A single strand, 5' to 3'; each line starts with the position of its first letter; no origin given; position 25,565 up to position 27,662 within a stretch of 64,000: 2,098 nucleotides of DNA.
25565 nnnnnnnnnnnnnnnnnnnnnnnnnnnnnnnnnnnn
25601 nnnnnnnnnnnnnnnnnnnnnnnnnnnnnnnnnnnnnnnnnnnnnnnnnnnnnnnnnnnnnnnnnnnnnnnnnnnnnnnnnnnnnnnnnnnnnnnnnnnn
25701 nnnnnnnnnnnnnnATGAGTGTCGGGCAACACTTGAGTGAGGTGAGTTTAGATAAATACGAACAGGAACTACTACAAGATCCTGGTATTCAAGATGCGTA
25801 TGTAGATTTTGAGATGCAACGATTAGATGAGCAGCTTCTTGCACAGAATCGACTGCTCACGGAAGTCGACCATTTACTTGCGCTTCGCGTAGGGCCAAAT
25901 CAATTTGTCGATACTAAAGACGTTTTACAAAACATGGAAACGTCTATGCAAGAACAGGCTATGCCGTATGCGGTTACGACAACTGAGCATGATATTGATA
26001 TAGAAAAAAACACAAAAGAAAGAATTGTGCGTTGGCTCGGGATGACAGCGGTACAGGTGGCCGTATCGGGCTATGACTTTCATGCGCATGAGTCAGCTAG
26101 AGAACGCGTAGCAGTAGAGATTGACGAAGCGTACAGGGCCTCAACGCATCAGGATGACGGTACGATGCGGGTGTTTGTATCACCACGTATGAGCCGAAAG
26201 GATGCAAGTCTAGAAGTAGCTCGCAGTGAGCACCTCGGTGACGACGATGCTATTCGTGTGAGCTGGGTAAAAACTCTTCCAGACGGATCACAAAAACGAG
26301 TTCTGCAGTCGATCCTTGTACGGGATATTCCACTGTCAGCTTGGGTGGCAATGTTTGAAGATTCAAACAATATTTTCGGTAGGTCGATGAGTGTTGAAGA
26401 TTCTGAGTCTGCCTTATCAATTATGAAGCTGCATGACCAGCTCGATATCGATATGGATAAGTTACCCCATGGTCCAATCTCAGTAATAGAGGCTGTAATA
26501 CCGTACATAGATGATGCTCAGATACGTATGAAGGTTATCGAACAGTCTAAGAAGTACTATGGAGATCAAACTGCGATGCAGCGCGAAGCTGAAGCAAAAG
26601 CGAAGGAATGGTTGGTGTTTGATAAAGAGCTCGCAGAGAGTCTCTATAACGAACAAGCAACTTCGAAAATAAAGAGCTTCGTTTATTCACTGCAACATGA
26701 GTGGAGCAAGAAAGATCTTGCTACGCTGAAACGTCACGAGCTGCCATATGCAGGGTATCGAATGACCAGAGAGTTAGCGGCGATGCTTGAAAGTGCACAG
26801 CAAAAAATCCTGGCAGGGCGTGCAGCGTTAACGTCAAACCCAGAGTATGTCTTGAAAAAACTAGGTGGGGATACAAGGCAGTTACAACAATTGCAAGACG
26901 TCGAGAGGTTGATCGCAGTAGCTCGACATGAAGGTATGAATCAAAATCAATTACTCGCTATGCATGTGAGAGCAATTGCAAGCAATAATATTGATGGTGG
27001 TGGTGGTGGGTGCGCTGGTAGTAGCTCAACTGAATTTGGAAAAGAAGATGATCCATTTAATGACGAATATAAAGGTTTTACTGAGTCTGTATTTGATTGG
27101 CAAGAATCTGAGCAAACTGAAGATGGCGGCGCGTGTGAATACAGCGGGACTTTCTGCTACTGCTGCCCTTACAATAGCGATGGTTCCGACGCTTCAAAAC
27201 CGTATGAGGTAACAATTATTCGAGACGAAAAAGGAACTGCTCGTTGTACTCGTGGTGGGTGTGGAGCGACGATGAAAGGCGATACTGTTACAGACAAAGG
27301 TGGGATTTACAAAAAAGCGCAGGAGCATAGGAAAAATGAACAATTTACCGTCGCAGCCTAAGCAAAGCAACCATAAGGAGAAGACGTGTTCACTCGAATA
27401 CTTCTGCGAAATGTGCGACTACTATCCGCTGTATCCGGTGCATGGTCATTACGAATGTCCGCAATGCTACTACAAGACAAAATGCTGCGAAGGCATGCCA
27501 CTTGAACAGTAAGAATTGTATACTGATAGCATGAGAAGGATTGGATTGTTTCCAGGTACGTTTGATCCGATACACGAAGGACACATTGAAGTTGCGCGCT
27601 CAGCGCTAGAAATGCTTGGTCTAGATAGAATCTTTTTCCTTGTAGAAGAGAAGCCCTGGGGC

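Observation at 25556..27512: Cobalamin-riboswitch-like leader controlling an uncharacterised two-gene unit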

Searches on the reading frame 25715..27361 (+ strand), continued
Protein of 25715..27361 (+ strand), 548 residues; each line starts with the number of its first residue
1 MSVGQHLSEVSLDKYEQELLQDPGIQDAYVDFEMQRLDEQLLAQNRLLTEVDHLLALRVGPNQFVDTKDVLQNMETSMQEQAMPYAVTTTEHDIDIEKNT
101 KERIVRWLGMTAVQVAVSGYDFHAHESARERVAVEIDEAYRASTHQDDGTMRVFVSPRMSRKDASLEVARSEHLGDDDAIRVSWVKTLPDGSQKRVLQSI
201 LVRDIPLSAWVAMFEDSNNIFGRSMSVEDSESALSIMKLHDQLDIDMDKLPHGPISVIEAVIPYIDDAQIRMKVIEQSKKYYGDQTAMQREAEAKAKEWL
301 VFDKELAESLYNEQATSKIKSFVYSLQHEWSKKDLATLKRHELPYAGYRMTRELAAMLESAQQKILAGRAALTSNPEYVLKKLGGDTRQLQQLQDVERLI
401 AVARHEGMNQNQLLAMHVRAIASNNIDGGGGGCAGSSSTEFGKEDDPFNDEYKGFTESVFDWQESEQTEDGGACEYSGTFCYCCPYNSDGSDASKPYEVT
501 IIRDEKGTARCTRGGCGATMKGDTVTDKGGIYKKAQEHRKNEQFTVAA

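Call 43: fold_search(model_id=the predicted structure, library=pdb)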
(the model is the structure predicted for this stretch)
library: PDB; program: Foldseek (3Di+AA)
matches with E <= 10: 523; with E <= 0.001: 0
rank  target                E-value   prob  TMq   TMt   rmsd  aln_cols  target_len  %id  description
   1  6iz8_C                2.8e-01  0.21  0.10  0.19  13.8       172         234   13  Crystal Structure of TagF from Pseudomonas aeruginosa (released 2019-12-18)
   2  5t65_B                3.3e-01  0.08  0.06  0.10  17.4       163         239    8  LIGAND BINDING DOMAIN OF PSEUDOMONAS AERUGINOSA PAO1 AMINO ACID CHEMORECEPTOR PCTA IN COMPLEX WITH L-ILE (released 2017-09-13)
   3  6dtm                  4.4e-01  0.10  0.09  0.15  20.0       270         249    8  Crystal Structure of Helicobacter pylori TlpA Chemoreceptor Ligand Binding Domain (released 2018-09-12)
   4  9t0n                  4.6e-01  0.33  0.11  0.16  10.0       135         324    8  Crystal structure of TagF (ACIAD2683) from Acinetobacter baylyi ADP1 (released 2025-11-12)
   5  5l9w_A                4.6e-01  0.16  0.15  0.13  13.4       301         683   10  Crystal structure of the Apc core complex (released 2017-01-18)
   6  5svb_A                5.6e-01  0.13  0.11  0.09  15.9       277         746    8  Mechanism of ATP-Dependent Acetone Carboxylation, Acetone Carboxylase AMP bound structure (released 2017-08-09)
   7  6h65_C                5.6e-01  0.08  0.07  0.10  17.9       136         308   12  Crystal structure of the branched-chain-amino-acid aminotransferase from Haliangium ochraceum (released 2018-10-10)
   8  5t7m_B                6.4e-01  0.05  0.06  0.11  18.1       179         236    8  LIGAND BINDING DOMAIN OF PSEUDOMONAS AERUGINOSA PAO1 AMINO ACID CHEMORECEPTOR PCTA IN COMPLEX WITH L-TRP (released 2017-09-20)
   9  2p7j_A                7.0e-01  0.12  0.10  0.17  18.5       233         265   12  Crystal structure of the domain of putative sensory box/GGDEF family protein from Vibrio parahaemolyticus (released 2007-05-01)
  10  6pxy                  7.0e-01  0.06  0.07  0.14  18.5       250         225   12  Crystal structure of ligand-binding domain of Pseudomonas fluorescens chemoreceptor CtaA in complex with L-alanine (released 2020-03-18)
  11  6e09_A                7.7e-01  0.13  0.10  0.17  17.8       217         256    8  Crystal Structure of Helicobacter pylori TlpA Chemoreceptor Ligand Binding Domain (released 2018-09-12)
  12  1h0m_D                7.7e-01  0.09  0.12  0.22  21.6       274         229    9  Three-dimensional structure of the quorum sensing protein TraR bound to its autoinducer and to its target DNA (released 2002-08-29)
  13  1h0m_B                8.1e-01  0.09  0.12  0.22  21.9       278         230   10  Three-dimensional structure of the quorum sensing protein TraR bound to its autoinducer and to its target DNA (released 2002-08-29)
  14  6h65_B                8.5e-01  0.06  0.06  0.09  17.9       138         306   13  Crystal structure of the branched-chain-amino-acid aminotransferase from Haliangium ochraceum (released 2018-10-10)
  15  6py5                  8.9e-01  0.03  0.05  0.09  16.4       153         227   12  Crystal structure of ligand-binding domain of Pseudomonas fluorescens chemoreceptor CtaA in complex with L-serine (released 2020-03-18)
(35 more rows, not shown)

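Call 44: search_protein_families(library=ncbifam, proteins=[L009:3409-3957:+, L009:3047-3427:+, L023:3287-3841:+], max_evalue=0.01)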
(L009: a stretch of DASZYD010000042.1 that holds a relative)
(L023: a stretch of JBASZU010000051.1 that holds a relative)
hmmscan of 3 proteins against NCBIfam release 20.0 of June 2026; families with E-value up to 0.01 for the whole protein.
L009:3409-3957:+ (182 aa): 0 families

L009:3047-3427:+ (126 aa): 0 families

L023:3287-3841:+ (184 aa): 0 families

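Call 46: find_encoding_contigs(protein=P0001, flank=10000, max_places=3)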
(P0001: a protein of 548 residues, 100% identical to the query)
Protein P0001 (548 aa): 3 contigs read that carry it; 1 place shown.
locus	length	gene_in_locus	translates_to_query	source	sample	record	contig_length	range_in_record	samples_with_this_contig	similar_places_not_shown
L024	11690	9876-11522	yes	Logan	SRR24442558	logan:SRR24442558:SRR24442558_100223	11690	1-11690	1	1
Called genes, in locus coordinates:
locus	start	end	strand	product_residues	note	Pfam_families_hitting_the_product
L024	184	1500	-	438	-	PF02878:PGM_PMM_I, PF02880:PGM_PMM_III, PF00408:PGM_PMM_IV (weak)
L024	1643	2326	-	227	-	PF00027:cNMP_binding, PF13545:HTH_Crp_2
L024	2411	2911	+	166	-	PF03703:bPH_2 (weak)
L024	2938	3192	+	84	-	PF04226:Transgly_assoc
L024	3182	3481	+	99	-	-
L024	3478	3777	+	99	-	PF02325:CCB3_YggT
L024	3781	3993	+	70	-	PF06150:ChaB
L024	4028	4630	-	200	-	-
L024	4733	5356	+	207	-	PF04240:Caroten_synth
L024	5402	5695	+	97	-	-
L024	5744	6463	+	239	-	-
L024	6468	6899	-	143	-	PF01230:HIT (faint)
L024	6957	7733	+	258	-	PF02673:BacA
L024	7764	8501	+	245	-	PF04402:SIMPL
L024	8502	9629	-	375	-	-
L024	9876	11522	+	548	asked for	-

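Call 50: search_solved_structures(query=A1, max_evalue=1)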
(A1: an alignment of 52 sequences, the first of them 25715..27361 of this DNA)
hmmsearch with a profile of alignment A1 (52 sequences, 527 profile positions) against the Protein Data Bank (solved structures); distinct sequences matched with E-value up to 1: 1.
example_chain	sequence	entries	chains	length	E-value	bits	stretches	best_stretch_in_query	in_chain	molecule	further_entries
5cdk_A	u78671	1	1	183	0.33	12.9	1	322-404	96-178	Chaperonin 60B1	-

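Call 98: search_protein_families(library=padloc, proteins=[window:25715-27361:+], max_evalue=0.01)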
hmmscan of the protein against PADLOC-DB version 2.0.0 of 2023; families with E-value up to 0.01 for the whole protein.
window:25715-27361:+ (548 aa): 0 families

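Call 99: search_protein_families(library=phrogs, proteins=[window:25715-27361:+], max_evalue=0.01)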
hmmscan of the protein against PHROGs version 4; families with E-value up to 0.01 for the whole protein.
window:25715-27361:+ (548 aa): 0 families

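Call 103: search_solved_structures(query=L023:3287-3841:+, max_evalue=10)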
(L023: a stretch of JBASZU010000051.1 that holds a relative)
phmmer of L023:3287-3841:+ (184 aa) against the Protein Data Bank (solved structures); distinct sequences matched with E-value up to 10: 0.

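Call 104: search_solved_structures(query=L023:2820-3290:+, max_evalue=1)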
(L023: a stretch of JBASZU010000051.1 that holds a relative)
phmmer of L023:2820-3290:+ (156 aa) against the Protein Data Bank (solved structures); distinct sequences matched with E-value up to 1: 7.
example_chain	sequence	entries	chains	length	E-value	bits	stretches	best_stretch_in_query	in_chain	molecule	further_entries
9ygv_17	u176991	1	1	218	0.043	17.2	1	31-77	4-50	FCP17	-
4kki_A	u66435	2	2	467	0.28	14.6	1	99-147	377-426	Transcobalamin-1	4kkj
3kq4_A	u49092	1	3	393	0.54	13.6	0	92-143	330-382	Gastric intrinsic factor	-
2pmv_A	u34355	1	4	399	0.55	13.6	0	92-143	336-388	Gastric intrinsic factor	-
9mtg_J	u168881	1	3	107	0.64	13.4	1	52-139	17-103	Light chain of Fab from porcine antibody 14-2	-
9m4f_5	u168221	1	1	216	0.81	13.1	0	32-68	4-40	light-harvesting protein XLH5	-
9mq0_L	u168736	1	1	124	0.87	13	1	91-145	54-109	PAS5 Fv Light chain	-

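Call 109: search_protein_families(library=pfam, proteins=[P0130, P0127, P0106, P0002, P0004, P0043, P0045, P0081, P0084, P0103], max_evalue=0.01)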
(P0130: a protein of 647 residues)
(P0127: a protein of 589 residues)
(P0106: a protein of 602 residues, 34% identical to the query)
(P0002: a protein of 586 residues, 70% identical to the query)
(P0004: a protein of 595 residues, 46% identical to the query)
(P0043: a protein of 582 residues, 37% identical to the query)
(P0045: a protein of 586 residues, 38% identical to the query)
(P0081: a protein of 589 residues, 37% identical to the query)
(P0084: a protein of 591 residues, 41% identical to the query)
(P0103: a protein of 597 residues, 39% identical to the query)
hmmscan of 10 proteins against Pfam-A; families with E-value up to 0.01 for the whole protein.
P0130 (647 aa): 0 families

P0127 (589 aa): 1 family
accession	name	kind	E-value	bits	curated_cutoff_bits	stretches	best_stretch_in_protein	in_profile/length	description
PF03051.21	Peptidase_C1_2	-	0.0064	15.8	22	1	400-467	166-233/438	Peptidase C1-like family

P0106 (602 aa): 0 families

P0002 (586 aa): 0 families

P0004 (595 aa): 0 families

P0043 (582 aa): 0 families

P0045 (586 aa): 1 family
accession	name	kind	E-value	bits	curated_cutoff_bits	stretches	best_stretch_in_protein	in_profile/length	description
PF01071.24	GARS_A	-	0.0096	16.2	27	0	358-431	10-85/194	Phosphoribosylglycinamide synthetase, ATP-grasp (A) domain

P0081 (589 aa): 0 families

P0084 (591 aa): 0 families

P0103 (597 aa): 0 families

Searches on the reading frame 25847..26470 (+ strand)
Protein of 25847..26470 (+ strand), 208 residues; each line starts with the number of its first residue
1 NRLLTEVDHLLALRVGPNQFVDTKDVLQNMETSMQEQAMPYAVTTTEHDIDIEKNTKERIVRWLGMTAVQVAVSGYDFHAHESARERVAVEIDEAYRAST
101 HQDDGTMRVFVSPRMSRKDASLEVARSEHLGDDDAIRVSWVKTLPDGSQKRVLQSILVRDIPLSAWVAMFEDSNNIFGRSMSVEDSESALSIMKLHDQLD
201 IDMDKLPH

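Call 96: predict_structure(alignment_id=A8)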
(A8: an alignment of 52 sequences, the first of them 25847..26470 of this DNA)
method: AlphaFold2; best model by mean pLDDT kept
length: 208 residues; sequences in the alignment: 52
mean_pLDDT: 92.7   pTM: 0.85
mean pLDDT of the five models: 92.7, 92.2, 91.6, 91.6, 90.6
residues with pLDDT >= 90: 159; 70-90: 46; 50-70: 2; < 50: 1
segments of 3 or more residues with pLDDT < 50: none
pLDDT, mean of each block of 10 residues (from residue 1): 72 87 86 82 92 91 91 94 98 95 94 98 97 96 96 94 98 97 98 98 92
secondary structure, 60 per line:
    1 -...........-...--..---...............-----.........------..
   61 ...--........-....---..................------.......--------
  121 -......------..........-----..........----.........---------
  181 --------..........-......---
elements in order: H2-12 E14-16 H24-38 E44-52 E59-63 H68-73 H75-78 H82-99 E106-112 H122-127 E134-143 E149-158 H163-171 H189-198 E200-202

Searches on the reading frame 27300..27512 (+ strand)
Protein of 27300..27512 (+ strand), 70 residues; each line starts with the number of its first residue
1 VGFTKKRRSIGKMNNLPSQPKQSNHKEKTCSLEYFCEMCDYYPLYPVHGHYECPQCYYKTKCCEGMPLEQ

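Call 4: search_protein_families(library=pfam, proteins=[window:27300-27512:+], max_evalue=0.1)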
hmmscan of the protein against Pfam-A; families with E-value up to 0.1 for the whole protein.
window:27300-27512:+ (70 aa): 0 families

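Call 5: search_protein_families(library=ncbifam, proteins=[window:27300-27512:+], max_evalue=0.1)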
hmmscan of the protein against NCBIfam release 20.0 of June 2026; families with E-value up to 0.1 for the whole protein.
window:27300-27512:+ (70 aa): 0 families

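Call 44: search_protein_families(library=ncbifam, proteins=[window:27336-27512:+], max_evalue=0.01)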
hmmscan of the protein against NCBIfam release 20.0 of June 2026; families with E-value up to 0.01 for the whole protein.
window:27336-27512:+ (58 aa): 0 families

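Call 84: find_homologous_proteins(query=A7, max_evalue=0.01)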
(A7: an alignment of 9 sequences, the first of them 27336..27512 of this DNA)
Query A7 (9 sequences) (58 aa, profile of the alignment): 260 proteins with E <= 0.01 among 548 candidates; the best 120 are listed.
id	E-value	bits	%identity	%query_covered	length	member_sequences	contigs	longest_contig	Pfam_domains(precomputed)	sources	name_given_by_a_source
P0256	1.8e-27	113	63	66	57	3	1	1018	-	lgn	-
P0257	2.5e-27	112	66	66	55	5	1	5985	-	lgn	-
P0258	4.4e-27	112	66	66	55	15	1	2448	-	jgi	-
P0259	1.1e-26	110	47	95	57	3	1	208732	-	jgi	-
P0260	6.8e-26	108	66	60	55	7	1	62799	-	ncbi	-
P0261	6.9e-26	108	63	60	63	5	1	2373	-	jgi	jgi:hypothetical protein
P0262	1.1e-25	107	60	72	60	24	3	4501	-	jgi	jgi:Zn finger protein HypA/HybF involved in hydrogenase expression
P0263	1.9e-25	106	60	78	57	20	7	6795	-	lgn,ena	-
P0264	2.5e-25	106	64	62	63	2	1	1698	-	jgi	jgi:hypothetical protein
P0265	2.6e-25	106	59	64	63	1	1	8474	-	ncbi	-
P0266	2.6e-25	106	59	64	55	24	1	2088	-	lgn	-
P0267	2.6e-25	106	44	98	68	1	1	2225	-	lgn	-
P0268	2.7e-25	106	62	67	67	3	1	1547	-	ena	-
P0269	3.0e-25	106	59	64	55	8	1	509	-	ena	-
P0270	3.0e-25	106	59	67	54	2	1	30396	-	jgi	jgi:hypothetical protein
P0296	2.9e-24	102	54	67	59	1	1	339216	-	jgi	jgi:hypothetical protein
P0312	8.1e-24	101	65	64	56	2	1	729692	-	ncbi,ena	-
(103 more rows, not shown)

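Call 85: find_encoding_contigs(protein=P0312, flank=6000, max_places=2)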
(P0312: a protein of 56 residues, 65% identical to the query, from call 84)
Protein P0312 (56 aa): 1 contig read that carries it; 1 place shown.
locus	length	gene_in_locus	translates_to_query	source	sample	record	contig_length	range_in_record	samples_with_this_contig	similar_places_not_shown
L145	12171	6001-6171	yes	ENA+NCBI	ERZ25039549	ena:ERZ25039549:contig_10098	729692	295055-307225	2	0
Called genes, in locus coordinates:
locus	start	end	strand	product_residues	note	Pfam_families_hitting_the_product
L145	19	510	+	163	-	-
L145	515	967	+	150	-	-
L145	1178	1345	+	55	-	-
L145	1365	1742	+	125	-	PF04138:GtrA_DPMS_TM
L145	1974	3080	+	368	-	-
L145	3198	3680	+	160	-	PF01726:LexA_DNA_bind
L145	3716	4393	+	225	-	-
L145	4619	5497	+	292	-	-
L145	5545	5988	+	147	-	-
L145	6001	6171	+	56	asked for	-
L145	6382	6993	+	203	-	PF01467:CTP_transf_like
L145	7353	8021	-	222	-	PF13462:Thioredoxin_4, PF01323:DSBA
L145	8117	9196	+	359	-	PF00571:CBS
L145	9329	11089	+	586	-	PF01336:tRNA_anti-codon, PF00152:tRNA-synt_2, PF02938:GAD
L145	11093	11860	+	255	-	PF00702:Hydrolase (faint), PF05116:S6PP (faint), PF08282:Hydrolase_3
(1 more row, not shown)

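Call 86: find_encoding_contigs(protein=P0296, flank=6000, max_places=2)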
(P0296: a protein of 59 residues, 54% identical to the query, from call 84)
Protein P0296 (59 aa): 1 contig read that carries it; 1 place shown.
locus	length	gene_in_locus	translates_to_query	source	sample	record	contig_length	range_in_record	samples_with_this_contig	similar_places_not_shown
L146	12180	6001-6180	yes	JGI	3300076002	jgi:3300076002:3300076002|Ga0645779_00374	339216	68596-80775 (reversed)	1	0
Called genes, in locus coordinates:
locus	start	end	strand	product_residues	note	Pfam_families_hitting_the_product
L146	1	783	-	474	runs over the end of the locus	PF13727:CoA_binding_3 (weak), PF02397:Bac_transf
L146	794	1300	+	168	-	PF04138:GtrA_DPMS_TM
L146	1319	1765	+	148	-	PF01726:LexA_DNA_bind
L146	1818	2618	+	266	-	PF02673:BacA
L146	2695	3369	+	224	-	-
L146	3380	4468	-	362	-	-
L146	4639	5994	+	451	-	-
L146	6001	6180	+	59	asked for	-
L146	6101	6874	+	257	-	-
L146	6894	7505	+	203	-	PF01467:CTP_transf_like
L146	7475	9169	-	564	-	PF00999:Na_H_Exchanger, PF02254:TrkA_N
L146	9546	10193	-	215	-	PF13462:Thioredoxin_4, PF13098:Thioredoxin_2 (faint), PF01323:DSBA, PF13743:Thioredoxin_5 (weak)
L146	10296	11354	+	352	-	PF00571:CBS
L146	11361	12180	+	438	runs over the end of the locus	PF01336:tRNA_anti-codon, PF00152:tRNA-synt_2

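Call 87: find_encoding_contigs(protein=P0259, flank=6000, max_places=2)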
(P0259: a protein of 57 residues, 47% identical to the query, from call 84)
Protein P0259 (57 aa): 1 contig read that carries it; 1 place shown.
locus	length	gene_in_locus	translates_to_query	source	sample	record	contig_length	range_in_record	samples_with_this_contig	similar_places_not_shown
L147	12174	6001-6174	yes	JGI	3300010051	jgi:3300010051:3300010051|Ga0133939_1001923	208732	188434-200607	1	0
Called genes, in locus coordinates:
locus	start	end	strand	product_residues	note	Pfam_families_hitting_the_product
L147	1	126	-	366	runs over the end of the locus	PF13439:Glyco_transf_4 (weak), PF00534:Glycos_transf_1, PF13692:Glyco_trans_1_4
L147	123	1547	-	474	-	PF02397:Bac_transf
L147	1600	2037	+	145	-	PF04138:GtrA_DPMS_TM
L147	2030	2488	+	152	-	PF01726:LexA_DNA_bind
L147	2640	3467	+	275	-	PF02673:BacA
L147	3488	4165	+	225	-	-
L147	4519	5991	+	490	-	-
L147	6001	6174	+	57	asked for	-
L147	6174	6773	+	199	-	PF01467:CTP_transf_like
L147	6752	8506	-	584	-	PF00999:Na_H_Exchanger, PF02254:TrkA_N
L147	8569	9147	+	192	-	PF06210:DUF1003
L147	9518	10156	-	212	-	PF13462:Thioredoxin_4, PF01323:DSBA, PF13743:Thioredoxin_5 (faint)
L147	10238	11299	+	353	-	PF00571:CBS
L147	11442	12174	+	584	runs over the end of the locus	PF01336:tRNA_anti-codon, PF00152:tRNA-synt_2, PF02938:GAD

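Call 98: search_protein_families(library=padloc, proteins=[window:27336-27512:+], max_evalue=0.01)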
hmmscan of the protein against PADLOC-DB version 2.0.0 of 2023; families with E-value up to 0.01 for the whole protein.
window:27336-27512:+ (58 aa): 0 families

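Call 99: search_protein_families(library=phrogs, proteins=[window:27336-27512:+], max_evalue=0.01)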
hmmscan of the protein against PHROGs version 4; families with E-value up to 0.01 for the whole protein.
window:27336-27512:+ (58 aa): 0 families
